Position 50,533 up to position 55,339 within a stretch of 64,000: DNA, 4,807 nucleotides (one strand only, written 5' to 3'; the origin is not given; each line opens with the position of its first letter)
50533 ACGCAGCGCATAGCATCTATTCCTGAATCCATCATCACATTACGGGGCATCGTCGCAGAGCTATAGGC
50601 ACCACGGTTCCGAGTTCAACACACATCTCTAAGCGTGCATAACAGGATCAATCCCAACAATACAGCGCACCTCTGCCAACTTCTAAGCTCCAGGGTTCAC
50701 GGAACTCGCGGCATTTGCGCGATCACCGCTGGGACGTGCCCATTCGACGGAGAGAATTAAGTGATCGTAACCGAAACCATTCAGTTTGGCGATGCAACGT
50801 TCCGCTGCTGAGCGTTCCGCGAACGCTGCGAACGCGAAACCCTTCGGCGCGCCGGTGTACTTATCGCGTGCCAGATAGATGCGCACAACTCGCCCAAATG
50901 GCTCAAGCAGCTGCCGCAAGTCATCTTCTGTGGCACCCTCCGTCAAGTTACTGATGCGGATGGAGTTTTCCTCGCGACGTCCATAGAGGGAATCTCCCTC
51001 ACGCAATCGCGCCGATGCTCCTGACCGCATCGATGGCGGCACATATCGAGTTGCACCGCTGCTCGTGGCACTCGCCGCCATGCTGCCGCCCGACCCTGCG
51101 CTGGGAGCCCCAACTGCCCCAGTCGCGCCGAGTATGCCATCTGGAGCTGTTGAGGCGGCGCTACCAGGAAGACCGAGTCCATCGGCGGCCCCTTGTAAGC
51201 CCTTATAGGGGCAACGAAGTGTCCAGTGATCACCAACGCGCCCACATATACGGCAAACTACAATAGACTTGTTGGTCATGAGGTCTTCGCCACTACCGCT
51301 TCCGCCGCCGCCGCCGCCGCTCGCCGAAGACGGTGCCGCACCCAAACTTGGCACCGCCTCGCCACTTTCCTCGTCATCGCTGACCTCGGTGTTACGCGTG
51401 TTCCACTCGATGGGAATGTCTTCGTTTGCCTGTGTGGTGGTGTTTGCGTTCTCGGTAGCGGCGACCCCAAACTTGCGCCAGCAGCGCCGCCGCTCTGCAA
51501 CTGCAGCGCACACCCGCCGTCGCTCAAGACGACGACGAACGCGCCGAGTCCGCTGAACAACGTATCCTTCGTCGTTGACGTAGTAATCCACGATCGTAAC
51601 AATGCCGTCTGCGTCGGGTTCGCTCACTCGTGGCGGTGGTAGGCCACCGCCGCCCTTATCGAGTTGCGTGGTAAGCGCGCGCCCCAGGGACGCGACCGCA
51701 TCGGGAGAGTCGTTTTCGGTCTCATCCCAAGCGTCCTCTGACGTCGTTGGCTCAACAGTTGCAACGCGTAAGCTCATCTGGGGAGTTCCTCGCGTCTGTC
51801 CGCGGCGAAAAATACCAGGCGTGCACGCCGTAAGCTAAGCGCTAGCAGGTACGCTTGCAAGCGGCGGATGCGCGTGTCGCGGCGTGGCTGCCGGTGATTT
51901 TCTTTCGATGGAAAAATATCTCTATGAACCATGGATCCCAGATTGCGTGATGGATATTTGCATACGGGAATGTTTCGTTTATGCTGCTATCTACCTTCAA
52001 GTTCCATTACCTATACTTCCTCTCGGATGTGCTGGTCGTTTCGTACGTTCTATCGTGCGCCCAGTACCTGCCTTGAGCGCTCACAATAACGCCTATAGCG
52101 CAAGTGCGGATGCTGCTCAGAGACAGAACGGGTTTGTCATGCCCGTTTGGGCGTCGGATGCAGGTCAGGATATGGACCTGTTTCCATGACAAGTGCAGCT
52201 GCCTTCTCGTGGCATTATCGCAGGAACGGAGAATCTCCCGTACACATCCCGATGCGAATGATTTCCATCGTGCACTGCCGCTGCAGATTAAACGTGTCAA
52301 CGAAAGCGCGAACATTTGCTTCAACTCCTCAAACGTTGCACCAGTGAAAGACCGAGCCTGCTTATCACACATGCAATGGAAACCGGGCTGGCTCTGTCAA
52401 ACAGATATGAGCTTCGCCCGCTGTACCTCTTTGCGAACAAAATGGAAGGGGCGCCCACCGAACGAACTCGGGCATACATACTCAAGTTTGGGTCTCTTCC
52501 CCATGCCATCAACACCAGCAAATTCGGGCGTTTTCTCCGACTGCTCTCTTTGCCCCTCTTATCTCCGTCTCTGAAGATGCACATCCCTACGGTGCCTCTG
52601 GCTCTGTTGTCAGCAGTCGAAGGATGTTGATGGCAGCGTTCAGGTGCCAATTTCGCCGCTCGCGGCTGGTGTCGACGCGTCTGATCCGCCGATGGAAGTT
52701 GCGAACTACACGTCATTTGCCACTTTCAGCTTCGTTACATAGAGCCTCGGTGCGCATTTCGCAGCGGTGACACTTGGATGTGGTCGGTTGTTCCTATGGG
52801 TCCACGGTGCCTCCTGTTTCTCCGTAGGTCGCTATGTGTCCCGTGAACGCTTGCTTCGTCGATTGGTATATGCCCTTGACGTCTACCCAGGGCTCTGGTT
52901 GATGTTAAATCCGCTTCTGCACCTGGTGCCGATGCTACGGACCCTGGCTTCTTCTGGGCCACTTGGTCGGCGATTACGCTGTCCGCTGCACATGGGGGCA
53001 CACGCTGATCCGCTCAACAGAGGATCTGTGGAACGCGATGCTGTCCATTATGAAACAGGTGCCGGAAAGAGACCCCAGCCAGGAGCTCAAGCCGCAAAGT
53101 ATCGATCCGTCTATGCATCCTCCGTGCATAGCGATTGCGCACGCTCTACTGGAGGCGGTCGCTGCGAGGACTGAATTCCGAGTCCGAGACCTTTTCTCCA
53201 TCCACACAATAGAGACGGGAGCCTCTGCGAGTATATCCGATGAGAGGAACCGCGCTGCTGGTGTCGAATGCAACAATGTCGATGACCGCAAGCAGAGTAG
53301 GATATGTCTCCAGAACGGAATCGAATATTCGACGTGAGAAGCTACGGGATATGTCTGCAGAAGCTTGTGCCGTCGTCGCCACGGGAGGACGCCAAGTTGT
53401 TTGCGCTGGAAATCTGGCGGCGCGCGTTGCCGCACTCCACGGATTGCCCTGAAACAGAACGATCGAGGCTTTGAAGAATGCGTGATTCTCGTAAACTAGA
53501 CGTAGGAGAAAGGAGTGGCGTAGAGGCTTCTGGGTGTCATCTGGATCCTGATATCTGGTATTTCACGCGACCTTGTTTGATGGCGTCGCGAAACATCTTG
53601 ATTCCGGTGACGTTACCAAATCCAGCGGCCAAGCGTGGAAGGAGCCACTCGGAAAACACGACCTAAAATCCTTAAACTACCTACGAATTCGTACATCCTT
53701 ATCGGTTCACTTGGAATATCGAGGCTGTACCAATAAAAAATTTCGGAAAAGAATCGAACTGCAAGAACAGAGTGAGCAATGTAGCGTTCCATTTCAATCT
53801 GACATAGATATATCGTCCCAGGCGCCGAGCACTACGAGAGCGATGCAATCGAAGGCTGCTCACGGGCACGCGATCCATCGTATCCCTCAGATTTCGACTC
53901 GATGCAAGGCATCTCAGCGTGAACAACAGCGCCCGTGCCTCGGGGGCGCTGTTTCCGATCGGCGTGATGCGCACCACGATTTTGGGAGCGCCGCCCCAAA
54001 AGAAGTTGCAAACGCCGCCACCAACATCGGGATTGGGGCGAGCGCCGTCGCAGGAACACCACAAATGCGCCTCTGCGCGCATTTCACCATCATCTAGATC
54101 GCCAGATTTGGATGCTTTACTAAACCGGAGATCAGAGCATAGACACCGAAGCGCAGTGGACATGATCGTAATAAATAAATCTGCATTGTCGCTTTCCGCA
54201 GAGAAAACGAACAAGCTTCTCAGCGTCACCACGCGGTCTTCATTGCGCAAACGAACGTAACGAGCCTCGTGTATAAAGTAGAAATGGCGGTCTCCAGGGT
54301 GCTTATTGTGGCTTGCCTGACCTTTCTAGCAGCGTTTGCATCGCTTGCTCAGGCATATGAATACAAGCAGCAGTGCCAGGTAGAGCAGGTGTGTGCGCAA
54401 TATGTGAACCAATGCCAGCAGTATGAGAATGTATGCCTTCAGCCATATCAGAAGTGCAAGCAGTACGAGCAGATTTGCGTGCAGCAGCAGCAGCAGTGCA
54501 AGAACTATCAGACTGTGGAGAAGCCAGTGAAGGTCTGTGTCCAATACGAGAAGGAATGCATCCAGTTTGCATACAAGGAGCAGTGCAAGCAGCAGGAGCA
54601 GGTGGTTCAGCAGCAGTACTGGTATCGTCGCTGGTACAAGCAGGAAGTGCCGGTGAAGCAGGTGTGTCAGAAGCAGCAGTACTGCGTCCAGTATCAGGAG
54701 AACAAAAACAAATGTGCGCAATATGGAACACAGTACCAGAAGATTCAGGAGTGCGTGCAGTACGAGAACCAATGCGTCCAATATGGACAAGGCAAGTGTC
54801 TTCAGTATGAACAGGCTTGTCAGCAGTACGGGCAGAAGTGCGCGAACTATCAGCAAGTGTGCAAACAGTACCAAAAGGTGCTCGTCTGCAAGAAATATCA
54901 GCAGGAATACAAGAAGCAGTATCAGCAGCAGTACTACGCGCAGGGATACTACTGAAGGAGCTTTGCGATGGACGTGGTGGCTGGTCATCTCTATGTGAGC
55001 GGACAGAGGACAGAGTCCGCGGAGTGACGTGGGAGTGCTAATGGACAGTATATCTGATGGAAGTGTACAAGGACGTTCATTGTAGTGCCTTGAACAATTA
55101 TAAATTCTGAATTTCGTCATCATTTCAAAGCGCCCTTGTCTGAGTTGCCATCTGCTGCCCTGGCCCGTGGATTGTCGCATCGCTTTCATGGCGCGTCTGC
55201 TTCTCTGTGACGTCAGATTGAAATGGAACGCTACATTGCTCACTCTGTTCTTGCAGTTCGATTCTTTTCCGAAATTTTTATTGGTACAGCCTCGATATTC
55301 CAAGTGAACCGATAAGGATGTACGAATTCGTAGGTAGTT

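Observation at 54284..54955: Novel secreted Gln/Cys/Tyr-rich protein with an ~11-residue C-x-Q-Y periodicity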

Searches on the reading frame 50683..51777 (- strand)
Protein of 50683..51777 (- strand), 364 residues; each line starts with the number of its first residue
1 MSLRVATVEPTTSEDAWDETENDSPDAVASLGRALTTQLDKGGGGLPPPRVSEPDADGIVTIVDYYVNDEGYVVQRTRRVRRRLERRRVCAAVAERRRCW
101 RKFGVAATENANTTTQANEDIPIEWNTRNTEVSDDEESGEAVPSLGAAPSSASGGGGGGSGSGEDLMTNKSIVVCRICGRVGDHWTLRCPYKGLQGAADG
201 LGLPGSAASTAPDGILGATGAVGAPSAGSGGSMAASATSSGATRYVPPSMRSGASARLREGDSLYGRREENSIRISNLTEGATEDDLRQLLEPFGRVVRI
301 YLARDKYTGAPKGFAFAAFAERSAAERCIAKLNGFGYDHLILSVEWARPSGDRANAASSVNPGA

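Call 12: search_protein_families(library=pfam, proteins=[window:50683-51777:-], max_evalue=0.001)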
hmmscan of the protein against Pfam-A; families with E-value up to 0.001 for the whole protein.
window:50683-51777:- (364 aa): 2 families
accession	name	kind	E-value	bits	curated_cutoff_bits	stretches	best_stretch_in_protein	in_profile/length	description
PF12353.13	eIF3g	-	4e-23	82.5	24.4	1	54-193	6-128/130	Eukaryotic translation initiation factor 3 subunit G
PF00076.28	RRM_1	-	6.4e-18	64.8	20.7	1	273-337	1-64/70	RNA recognition motif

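Call 16: find_homologous_proteins(query=window:50683-51777:-, max_evalue=1e-20)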
Query window:50683-51777:- (364 aa): 50 proteins with E <= 1e-20 among 8000 candidates.
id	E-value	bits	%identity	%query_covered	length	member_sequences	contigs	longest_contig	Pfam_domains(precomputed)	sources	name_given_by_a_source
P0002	1.1e-235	799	100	100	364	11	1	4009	PF00076.29,PF12353.14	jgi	jgi:translation initiation factor 3 subunit G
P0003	1.2e-155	536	72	98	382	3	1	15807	PF00076.29,PF12353.14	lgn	-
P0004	3.7e-147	508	67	100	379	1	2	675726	PF00076.29,PF12353.14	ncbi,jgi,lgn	jgi:translation initiation factor 3 subunit G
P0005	7.6e-104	366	57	85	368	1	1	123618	PF00076.29,PF12353.14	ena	-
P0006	6.5e-95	336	56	84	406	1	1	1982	PF00076.29,PF12353.14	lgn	-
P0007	1.3e-51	194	38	84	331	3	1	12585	PF00076.29,PF12353.14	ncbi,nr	ncbi:hypothetical protein PybrP1_004702 [[Pythium] brassicae (nom. inval.)]|nr:hypothetical protein 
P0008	2.2e-46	177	37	85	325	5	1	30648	PF00076.29,PF12353.14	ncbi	ncbi:unnamed protein product [Aphanomyces euteiches]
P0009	9.6e-46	175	35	85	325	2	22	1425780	PF00076.29,PF12353.14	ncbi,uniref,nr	ncbi:hypothetical protein JG687_00009405 [Phytophthora cactorum]|uniref:Eukaryotic translation initi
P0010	1.7e-45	174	36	87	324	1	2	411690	PF00076.29,PF12353.14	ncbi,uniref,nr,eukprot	ncbi:hypothetical protein H310_13649 [Aphanomyces invadans]|uniref:Eukaryotic translation initiation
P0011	4.8e-45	172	38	80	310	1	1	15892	PF00076.29,PF12353.14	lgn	-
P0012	5.2e-43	166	34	85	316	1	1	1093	PF00076.29,PF12353.14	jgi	-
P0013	5.5e-43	166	35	85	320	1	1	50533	PF00076.29,PF12353.14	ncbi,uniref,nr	ncbi:Aste57867_4077 [Aphanomyces stellatus]|uniref:Eukaryotic translation initiation factor 3 subuni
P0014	6.1e-43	165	36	86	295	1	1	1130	PF00076.29,PF12353.14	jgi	-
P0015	6.2e-43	165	36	86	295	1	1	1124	PF00076.29,PF12353.14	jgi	-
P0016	7.5e-43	165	36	86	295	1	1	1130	PF00076.29,PF12353.14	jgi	-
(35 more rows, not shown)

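Call 30: list_cluster_members(proteins=[P0002, P0003, P0004, P0005, P0006, P0052, P0053, P0055])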
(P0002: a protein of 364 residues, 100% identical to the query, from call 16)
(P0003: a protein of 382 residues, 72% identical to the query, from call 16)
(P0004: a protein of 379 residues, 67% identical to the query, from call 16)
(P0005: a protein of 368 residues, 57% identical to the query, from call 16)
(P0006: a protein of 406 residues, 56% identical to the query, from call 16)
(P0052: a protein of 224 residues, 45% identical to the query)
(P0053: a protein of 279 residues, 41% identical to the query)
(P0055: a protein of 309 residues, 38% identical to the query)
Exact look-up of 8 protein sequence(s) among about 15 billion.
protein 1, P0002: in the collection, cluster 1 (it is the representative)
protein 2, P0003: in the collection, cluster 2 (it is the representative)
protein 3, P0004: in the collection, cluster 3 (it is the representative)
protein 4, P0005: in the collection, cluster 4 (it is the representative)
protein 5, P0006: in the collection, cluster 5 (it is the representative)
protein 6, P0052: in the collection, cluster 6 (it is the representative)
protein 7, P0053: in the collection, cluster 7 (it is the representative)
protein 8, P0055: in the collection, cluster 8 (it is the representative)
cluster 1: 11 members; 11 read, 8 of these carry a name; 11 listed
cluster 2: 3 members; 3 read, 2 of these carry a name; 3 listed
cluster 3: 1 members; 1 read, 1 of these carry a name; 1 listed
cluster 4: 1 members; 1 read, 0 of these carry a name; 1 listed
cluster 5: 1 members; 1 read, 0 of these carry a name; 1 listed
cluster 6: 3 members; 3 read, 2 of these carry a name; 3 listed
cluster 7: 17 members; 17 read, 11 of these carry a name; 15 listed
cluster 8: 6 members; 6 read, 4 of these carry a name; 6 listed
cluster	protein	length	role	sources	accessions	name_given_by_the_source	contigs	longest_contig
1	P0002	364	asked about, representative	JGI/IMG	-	translation initiation factor 3 subunit G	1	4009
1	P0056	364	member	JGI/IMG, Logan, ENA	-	translation initiation factor 3 subunit G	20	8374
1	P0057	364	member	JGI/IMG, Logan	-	translation initiation factor 3 subunit G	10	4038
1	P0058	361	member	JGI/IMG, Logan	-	translation initiation factor 3 subunit G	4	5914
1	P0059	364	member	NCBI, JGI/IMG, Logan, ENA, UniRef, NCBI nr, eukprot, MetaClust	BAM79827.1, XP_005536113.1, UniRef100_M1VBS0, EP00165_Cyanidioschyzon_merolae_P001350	eukaryotic translation initiation factor eIF-3 subunit G [Cyanidioschyzon merolae strain ... | translation initiation factor 3 subunit G | Eukaryotic translation initiation factor 3 subunit G n=1 Tax=Cyanidioschyzon merolae ...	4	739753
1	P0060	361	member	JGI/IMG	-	translation initiation factor 3 subunit G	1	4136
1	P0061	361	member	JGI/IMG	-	translation initiation factor 3 subunit G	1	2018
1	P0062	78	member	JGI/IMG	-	translation initiation factor 3 subunit G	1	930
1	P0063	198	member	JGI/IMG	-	-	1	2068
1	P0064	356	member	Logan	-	-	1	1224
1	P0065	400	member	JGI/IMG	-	-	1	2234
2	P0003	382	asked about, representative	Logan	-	-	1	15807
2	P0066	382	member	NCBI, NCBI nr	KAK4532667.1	hypothetical protein CCYA_CCYA13G3524 [Cyanidiococcus yangmingshanensis]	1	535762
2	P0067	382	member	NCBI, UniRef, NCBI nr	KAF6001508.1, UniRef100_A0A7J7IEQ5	translation initiation factor eIF3 subunit g [Cyanidiococcus yangmingshanensis] | Eukaryotic translation initiation factor 3 subunit G n=1 Tax=Cyanidiococcus ...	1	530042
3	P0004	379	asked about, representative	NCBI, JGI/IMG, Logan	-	translation initiation factor 3 subunit G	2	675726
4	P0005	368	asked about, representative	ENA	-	-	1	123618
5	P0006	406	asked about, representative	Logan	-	-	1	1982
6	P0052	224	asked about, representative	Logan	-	-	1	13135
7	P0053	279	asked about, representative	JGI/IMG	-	hypothetical protein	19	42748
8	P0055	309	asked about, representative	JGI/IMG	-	hypothetical protein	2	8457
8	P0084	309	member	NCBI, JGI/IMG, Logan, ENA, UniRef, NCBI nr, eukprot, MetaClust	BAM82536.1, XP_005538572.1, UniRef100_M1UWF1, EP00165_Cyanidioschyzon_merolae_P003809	hypothetical protein CYME_CMR328C [Cyanidioschyzon merolae strain 10D] | hypothetical protein | Uncharacterized protein n=1 Tax=Cyanidioschyzon merolae (strain NIES-3377 / 10D) ...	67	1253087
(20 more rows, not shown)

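Call 31: find_encoding_contigs(protein=P0059, flank=10000, max_places=6)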
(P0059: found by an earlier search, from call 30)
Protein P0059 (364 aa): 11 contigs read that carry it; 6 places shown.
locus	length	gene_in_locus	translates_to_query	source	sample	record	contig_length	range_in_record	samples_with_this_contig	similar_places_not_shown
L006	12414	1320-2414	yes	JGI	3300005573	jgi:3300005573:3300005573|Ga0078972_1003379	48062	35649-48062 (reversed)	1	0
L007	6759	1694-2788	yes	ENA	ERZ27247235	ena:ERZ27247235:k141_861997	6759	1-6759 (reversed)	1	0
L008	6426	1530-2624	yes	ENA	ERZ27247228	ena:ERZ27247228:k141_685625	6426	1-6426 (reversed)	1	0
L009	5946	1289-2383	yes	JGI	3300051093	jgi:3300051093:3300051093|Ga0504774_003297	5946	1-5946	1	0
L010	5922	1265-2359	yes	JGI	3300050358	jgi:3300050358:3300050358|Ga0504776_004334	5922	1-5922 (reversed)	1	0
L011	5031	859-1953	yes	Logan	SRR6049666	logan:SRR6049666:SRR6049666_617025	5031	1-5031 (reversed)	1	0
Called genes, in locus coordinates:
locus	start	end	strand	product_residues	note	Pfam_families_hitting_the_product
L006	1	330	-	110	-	?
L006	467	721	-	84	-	-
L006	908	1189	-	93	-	-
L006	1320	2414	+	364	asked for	PF12353:eIF3g, PF00076:RRM_1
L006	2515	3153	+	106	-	-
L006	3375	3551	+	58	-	-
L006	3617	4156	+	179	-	-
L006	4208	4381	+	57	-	-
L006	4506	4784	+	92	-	-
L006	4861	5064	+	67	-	-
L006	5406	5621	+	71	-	-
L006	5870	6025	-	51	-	-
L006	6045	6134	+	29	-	-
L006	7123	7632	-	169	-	-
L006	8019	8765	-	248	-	-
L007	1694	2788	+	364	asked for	PF12353:eIF3g, PF00076:RRM_1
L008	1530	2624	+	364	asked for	PF12353:eIF3g, PF00076:RRM_1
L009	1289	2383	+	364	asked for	PF12353:eIF3g, PF00076:RRM_1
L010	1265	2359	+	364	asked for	PF12353:eIF3g, PF00076:RRM_1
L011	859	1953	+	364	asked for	PF12353:eIF3g, PF00076:RRM_1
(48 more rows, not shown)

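Call 39: search_protein_families(library=pfam, proteins=[P0084], max_evalue=1)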
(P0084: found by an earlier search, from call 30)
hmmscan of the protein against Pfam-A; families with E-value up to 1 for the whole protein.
P0084 (309 aa): 0 families

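Call 64: find_encoding_contigs(protein=window:50683-51777:-, flank=3000, max_places=10)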
Protein window:50683-51777:- (364 aa): 11 contigs read that carry it; 10 places shown.
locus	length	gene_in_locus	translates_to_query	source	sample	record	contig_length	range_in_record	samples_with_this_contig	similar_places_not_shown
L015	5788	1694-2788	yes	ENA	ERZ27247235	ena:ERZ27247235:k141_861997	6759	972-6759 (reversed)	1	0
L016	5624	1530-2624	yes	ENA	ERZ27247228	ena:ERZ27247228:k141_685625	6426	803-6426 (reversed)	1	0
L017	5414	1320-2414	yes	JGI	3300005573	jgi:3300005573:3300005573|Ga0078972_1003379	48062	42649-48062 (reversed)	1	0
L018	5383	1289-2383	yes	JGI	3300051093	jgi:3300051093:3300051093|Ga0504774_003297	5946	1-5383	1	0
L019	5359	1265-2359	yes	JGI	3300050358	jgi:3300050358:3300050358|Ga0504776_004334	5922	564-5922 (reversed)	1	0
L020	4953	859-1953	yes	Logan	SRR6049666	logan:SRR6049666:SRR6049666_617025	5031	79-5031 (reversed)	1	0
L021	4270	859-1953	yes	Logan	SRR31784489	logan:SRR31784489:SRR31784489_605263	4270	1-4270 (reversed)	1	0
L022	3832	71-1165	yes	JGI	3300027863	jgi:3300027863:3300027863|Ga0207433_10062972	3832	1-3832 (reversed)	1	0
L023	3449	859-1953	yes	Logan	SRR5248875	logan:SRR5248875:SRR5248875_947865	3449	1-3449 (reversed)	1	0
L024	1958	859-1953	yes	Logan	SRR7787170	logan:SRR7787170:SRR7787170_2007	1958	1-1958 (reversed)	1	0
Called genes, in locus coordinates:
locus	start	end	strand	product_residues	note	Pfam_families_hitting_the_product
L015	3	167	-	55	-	?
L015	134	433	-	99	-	-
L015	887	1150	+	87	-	-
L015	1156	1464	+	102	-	-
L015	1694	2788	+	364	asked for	PF12353:eIF3g, PF00076:RRM_1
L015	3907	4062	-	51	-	-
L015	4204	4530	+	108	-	-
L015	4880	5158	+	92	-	-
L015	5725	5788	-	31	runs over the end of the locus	-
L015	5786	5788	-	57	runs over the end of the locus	-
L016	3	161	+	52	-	?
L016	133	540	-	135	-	-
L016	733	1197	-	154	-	-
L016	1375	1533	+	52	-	-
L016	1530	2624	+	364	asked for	PF12353:eIF3g, PF00076:RRM_1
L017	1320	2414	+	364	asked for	PF12353:eIF3g, PF00076:RRM_1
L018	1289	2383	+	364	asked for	PF12353:eIF3g, PF00076:RRM_1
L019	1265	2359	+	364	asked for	PF12353:eIF3g, PF00076:RRM_1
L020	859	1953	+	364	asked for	PF12353:eIF3g, PF00076:RRM_1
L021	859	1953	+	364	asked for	PF12353:eIF3g, PF00076:RRM_1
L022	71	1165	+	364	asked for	PF12353:eIF3g, PF00076:RRM_1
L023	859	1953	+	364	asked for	PF12353:eIF3g, PF00076:RRM_1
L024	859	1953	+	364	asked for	PF12353:eIF3g, PF00076:RRM_1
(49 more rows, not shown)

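Call 66: find_encoding_contigs(protein=P0084, flank=10000, max_places=4)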
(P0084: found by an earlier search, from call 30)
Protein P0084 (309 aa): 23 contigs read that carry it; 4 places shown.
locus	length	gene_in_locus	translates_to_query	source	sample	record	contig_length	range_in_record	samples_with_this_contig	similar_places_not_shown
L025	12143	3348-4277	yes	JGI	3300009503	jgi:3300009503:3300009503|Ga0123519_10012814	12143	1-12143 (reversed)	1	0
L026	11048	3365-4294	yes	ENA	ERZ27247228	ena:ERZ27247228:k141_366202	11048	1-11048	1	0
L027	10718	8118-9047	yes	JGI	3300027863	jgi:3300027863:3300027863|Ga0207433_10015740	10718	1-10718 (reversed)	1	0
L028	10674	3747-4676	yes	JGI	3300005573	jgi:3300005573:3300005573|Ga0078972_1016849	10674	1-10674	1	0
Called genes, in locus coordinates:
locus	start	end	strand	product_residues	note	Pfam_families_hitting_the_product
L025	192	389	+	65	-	-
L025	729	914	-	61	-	-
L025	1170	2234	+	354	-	-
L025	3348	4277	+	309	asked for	-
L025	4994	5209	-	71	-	-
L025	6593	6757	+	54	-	-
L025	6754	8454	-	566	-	PF04506:Rft-1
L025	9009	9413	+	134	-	PF00903:Glyoxalase, PF18029:Glyoxalase_6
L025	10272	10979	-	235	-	PF18265:Nas2_N, PF17820:PDZ_6 (weak)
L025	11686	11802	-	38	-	-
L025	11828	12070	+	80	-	-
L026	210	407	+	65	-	-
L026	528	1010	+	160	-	-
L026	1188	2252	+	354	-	-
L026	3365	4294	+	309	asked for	-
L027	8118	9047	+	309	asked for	-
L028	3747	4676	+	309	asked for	-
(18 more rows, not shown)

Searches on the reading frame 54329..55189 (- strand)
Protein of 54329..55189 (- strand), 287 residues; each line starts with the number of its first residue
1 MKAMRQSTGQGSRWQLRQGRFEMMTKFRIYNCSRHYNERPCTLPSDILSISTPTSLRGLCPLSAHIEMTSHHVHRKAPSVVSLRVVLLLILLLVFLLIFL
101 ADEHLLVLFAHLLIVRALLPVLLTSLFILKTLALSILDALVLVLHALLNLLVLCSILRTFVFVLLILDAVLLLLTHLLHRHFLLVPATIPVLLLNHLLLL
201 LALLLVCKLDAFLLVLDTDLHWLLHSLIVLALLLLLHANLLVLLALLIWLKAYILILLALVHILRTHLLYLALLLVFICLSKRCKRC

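Call 51: list_cluster_members(proteins=[window:54329-55189:-, window:54329-55180:-, window:54329-55123:-, window:54329-55120:-, window:54329-54988:-, window:54329-55441:-])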
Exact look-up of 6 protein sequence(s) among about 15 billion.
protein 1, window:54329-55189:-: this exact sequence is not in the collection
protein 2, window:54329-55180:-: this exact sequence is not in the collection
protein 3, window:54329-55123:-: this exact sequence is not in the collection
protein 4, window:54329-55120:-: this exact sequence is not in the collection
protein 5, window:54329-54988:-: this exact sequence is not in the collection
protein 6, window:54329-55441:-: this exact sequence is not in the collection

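Call 53: find_encoding_contigs(protein=window:54329-55189:-, flank=5000, max_places=6)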
Protein window:54329-55189:- (287 aa): no gene with exactly this product is on record in the collection.
